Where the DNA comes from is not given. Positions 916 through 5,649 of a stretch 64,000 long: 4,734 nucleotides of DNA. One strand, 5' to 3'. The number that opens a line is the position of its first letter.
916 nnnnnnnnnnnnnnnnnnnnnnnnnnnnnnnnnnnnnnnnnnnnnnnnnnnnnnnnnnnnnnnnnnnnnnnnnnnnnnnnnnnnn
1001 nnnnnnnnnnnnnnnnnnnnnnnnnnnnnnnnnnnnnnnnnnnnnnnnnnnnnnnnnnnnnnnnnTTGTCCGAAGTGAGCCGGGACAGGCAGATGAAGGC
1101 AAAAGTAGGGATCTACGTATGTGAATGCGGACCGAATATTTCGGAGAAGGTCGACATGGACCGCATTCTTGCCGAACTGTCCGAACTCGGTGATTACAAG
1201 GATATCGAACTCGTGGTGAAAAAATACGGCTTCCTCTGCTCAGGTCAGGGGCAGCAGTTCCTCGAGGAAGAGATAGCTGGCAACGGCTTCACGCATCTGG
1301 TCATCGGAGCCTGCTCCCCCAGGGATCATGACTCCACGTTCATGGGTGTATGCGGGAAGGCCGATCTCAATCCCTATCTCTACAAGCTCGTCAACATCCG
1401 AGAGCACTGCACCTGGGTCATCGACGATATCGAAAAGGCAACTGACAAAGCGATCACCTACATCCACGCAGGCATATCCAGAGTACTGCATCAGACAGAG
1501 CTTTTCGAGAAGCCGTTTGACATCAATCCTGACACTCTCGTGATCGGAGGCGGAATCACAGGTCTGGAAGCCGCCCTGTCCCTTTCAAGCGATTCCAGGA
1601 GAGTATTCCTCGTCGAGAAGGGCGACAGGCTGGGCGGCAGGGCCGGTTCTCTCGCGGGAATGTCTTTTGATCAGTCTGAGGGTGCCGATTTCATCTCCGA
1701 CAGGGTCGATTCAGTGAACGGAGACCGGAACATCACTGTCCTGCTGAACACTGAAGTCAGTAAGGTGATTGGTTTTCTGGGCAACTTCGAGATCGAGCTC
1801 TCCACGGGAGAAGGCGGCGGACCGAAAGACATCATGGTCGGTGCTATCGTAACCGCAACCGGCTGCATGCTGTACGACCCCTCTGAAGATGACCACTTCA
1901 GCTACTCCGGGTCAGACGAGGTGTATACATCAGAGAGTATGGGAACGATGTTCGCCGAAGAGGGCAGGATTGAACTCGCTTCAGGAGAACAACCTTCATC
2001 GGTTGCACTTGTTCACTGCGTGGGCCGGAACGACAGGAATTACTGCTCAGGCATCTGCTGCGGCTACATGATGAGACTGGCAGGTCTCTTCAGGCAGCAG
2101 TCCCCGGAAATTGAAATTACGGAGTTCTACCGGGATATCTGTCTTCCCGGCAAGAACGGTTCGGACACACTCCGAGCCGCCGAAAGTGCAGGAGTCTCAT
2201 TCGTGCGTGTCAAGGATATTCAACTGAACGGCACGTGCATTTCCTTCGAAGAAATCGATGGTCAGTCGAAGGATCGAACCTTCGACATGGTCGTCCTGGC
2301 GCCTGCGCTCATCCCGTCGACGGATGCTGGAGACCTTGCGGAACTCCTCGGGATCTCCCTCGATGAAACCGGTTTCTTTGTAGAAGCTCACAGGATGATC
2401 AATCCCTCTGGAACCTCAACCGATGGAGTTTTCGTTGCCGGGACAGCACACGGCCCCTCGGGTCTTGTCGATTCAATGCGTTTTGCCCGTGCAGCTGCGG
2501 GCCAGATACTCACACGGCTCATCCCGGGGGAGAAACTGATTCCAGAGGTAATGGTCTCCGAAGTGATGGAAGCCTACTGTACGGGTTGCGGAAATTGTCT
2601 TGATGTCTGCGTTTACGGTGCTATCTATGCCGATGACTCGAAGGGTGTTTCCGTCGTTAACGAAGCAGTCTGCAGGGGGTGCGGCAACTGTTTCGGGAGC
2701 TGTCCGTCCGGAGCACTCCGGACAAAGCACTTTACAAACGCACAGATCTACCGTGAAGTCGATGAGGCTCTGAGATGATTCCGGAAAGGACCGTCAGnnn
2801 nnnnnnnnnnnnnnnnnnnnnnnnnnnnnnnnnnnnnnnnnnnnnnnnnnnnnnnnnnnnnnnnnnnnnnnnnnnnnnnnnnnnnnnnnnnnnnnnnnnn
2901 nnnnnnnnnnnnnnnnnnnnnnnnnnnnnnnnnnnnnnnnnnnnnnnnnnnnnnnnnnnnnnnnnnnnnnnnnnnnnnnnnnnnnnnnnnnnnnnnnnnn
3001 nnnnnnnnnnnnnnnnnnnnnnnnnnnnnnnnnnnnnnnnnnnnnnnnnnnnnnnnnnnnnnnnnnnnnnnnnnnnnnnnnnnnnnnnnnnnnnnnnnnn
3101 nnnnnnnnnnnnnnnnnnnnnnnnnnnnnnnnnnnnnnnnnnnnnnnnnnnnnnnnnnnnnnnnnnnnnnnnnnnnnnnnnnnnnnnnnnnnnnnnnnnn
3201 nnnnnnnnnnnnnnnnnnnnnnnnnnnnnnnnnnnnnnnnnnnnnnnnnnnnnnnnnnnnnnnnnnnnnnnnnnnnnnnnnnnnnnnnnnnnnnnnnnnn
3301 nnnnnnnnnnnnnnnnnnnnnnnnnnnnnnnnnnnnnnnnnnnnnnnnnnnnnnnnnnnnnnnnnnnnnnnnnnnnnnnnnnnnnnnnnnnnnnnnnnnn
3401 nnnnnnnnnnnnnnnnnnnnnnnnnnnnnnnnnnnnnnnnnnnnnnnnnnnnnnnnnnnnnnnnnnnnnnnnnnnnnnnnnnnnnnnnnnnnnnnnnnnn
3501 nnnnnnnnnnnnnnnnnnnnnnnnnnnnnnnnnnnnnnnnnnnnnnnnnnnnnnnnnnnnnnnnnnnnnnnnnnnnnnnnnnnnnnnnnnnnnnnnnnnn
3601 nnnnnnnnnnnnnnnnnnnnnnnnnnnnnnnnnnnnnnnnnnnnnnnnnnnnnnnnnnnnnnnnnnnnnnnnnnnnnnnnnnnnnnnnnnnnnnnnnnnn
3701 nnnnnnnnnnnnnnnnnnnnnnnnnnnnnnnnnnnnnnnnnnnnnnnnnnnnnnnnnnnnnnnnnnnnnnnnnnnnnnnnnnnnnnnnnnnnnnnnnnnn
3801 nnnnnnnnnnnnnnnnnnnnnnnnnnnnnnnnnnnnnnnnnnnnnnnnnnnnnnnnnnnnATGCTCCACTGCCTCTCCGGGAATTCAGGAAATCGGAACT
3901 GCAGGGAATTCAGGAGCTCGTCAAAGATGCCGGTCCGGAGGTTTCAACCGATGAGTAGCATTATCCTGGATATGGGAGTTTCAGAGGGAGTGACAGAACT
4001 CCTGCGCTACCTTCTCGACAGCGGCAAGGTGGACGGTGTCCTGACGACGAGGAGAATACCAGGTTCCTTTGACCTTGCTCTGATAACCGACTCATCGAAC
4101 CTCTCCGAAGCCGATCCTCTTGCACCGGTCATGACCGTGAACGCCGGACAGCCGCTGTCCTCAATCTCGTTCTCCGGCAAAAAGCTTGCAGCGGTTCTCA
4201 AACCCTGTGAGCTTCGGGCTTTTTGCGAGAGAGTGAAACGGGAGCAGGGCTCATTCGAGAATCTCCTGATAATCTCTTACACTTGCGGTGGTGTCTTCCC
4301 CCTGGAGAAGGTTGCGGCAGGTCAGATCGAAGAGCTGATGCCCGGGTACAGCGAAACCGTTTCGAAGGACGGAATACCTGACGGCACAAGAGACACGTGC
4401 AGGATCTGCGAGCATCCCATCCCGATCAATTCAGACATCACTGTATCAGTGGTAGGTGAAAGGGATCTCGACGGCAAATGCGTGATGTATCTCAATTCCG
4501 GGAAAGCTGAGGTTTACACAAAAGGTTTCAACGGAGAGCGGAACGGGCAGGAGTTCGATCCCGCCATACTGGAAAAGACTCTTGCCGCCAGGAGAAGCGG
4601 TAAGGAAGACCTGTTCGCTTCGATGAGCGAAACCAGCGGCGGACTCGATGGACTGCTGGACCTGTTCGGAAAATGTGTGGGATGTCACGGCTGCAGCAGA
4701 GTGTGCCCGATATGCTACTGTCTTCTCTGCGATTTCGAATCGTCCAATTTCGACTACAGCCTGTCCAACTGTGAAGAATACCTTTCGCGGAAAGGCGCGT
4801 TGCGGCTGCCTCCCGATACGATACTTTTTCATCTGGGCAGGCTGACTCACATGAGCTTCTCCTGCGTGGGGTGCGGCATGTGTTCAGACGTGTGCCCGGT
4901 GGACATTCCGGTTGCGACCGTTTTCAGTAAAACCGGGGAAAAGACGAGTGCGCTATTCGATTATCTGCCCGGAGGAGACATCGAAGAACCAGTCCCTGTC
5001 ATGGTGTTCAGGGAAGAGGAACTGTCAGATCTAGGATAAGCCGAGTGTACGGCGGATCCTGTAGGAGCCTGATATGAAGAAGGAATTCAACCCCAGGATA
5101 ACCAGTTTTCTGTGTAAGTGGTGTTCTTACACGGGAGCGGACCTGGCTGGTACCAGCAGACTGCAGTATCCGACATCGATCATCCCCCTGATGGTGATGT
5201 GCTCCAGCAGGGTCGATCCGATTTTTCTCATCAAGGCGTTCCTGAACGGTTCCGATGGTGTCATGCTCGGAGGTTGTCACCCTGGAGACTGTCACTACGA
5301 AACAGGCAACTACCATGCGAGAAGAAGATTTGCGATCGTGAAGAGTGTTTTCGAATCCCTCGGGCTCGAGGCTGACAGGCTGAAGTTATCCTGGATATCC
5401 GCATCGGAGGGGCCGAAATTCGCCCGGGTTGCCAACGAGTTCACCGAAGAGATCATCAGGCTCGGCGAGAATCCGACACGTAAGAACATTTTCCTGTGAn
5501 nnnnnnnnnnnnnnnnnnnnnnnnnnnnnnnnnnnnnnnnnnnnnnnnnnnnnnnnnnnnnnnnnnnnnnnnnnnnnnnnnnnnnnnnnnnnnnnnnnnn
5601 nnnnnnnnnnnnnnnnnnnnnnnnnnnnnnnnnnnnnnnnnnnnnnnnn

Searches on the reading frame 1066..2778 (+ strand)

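Call 38: search_protein_families(library=pfam, proteins=[window:1066-2778:+], max_evalue=0.000001)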
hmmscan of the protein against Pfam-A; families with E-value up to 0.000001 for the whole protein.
window:1066-2778:+ (570 aa): 9 families
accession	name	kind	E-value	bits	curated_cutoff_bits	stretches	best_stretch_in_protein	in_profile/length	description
PF12837.12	Fer4_6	-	1.1e-09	38.2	25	0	498-520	2-24/24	4Fe-4S binding domain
PF07992.20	Pyr_redox_2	-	2.1e-09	37.6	26.1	0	156-272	2-114/291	Pyridine nucleotide-disulphide oxidoreductase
PF12838.12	Fer4_7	-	2.2e-08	34.8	27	1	505-550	2-52/52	4Fe-4S dicluster domain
PF00037.32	Fer4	-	2.4e-08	33.9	21.1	0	530-551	2-23/24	4Fe-4S binding domain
PF13450.12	NAD_binding_8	-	1.2e-07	32.4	21.9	1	159-195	1-37/68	NAD(P)-binding Rossmann-like domain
PF13237.11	Fer4_10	-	1.4e-07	31.8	25.5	0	502-547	6-53/53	4Fe-4S dicluster domain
PF13187.11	Fer4_9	-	1.5e-07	31.7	27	1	504-550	1-51/52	4Fe-4S dicluster domain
PF12831.13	FAD_oxidored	-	1.8e-07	31.3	27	0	156-208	1-53/416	FAD dependent oxidoreductase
PF13484.11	Fer4_16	-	2.8e-07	31.7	30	0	536-558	2-23/66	4Fe-4S double cluster binding domain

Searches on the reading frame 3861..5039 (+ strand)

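Call 38: search_protein_families(library=pfam, proteins=[window:3861-5039:+], max_evalue=0.000001)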
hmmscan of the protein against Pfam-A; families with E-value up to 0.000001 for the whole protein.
window:3861-5039:+ (392 aa): 2 families
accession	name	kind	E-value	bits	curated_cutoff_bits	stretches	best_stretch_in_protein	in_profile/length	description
PF00037.32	Fer4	-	6.4e-07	29.4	21.1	0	335-349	8-22/24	4Fe-4S binding domain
PF13183.11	Fer4_8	-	8.9e-07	29.8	27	0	271-349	4-68/68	4Fe-4S dicluster domain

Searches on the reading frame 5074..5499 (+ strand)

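Call 38: search_protein_families(library=pfam, proteins=[window:5074-5499:+], max_evalue=0.000001)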
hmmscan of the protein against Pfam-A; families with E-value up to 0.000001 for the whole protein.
window:5074-5499:+ (141 aa): 1 family
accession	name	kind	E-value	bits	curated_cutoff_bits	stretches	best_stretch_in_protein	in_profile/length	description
PF02662.21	FlpD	-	1.6e-49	167.4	22.3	1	9-131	1-123/123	Methyl-viologen-reducing hydrogenase, delta subunit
